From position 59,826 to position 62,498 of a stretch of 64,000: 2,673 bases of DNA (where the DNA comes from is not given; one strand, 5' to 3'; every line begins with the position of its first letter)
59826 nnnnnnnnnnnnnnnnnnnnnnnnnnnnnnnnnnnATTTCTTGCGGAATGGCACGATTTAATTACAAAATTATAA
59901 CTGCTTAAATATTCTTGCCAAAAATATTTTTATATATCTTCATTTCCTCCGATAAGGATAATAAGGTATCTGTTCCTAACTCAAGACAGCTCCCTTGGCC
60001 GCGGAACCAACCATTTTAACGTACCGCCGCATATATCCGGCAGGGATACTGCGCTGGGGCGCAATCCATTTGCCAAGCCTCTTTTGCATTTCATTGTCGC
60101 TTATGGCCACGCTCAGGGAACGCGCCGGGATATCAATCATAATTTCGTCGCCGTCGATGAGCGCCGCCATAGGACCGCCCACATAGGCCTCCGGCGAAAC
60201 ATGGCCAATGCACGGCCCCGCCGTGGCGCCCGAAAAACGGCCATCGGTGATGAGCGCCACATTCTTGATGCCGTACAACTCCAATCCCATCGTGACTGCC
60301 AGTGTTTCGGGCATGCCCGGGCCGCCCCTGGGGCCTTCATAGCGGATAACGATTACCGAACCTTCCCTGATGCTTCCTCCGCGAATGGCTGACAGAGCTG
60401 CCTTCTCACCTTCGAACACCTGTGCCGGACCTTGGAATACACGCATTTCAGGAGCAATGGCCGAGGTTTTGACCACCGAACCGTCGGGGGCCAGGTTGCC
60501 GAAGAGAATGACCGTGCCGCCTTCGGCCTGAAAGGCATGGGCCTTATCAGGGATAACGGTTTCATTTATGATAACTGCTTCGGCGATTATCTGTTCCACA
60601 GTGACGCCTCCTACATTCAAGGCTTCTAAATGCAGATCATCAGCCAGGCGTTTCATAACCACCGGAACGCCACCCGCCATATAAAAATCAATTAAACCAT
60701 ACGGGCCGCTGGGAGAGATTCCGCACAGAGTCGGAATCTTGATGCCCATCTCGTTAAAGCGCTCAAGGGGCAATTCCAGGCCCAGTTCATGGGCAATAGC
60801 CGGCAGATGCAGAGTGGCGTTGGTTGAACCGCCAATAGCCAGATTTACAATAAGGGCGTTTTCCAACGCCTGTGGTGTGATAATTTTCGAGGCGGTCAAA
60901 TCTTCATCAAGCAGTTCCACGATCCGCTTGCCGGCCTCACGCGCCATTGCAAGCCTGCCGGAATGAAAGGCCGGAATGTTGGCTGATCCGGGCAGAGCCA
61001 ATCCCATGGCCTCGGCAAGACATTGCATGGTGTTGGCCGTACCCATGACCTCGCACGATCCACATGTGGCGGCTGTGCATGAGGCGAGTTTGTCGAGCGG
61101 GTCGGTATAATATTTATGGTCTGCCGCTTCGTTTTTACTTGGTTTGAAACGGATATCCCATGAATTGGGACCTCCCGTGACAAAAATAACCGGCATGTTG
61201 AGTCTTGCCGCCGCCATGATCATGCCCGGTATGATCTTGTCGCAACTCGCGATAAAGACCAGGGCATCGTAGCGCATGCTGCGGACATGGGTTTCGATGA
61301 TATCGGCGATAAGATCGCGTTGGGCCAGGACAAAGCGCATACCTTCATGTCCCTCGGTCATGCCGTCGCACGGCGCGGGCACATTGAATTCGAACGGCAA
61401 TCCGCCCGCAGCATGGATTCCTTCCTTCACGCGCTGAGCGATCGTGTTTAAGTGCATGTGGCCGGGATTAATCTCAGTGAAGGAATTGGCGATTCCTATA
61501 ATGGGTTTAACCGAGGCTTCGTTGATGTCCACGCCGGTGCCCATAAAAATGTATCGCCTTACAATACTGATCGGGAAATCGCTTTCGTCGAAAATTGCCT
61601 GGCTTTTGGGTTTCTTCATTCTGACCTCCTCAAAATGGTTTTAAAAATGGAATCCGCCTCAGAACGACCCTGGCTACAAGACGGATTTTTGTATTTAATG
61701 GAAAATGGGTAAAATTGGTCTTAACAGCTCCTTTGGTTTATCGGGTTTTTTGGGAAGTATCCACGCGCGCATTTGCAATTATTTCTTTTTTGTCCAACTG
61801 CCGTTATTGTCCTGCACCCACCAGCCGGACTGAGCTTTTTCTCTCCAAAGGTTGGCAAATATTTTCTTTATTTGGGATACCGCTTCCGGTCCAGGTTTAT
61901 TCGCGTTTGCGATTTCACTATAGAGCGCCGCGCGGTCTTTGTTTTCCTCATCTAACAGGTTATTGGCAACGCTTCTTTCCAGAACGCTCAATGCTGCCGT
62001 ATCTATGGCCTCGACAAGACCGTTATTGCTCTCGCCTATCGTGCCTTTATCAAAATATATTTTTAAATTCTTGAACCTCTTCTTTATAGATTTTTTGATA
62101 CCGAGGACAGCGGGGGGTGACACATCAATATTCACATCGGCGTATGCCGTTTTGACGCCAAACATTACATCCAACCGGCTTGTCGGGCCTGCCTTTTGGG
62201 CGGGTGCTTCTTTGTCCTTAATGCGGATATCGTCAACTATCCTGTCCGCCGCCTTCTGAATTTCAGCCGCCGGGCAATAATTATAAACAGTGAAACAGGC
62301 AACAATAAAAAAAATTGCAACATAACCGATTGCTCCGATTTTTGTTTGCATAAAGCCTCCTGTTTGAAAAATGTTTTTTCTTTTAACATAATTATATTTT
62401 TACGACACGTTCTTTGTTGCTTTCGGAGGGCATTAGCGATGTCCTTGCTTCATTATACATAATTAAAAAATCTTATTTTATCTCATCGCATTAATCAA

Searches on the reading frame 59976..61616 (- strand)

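Call 53: search_protein_families(library=pfam, proteins=[window:59976-61616:-], max_evalue=0.00001)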
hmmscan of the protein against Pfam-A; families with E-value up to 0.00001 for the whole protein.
window:59976-61616:- (546 aa): 2 families
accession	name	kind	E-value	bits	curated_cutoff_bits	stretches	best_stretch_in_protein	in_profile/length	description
PF00920.27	ILVD_EDD_N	-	9.2e-115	383.6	27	1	37-341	1-314/316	Dihydroxy-acid/6-phosphogluconate dehydratase N-terminal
PF24877.1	ILV_EDD_C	-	8.4e-68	228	27.7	1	354-543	2-191/191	Dihydroxy-acid/6-phosphogluconate dehydratase C-terminal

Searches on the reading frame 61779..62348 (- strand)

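Call 53: search_protein_families(library=pfam, proteins=[window:61779-62348:-], max_evalue=0.00001)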
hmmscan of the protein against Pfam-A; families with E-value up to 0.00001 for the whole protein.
window:61779-62348:- (189 aa): 1 family
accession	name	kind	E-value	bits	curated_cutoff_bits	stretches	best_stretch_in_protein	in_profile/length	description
PF07027.17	DUF1318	-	2e-18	67.1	27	1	94-188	7-92/92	Protein of unknown function (DUF1318)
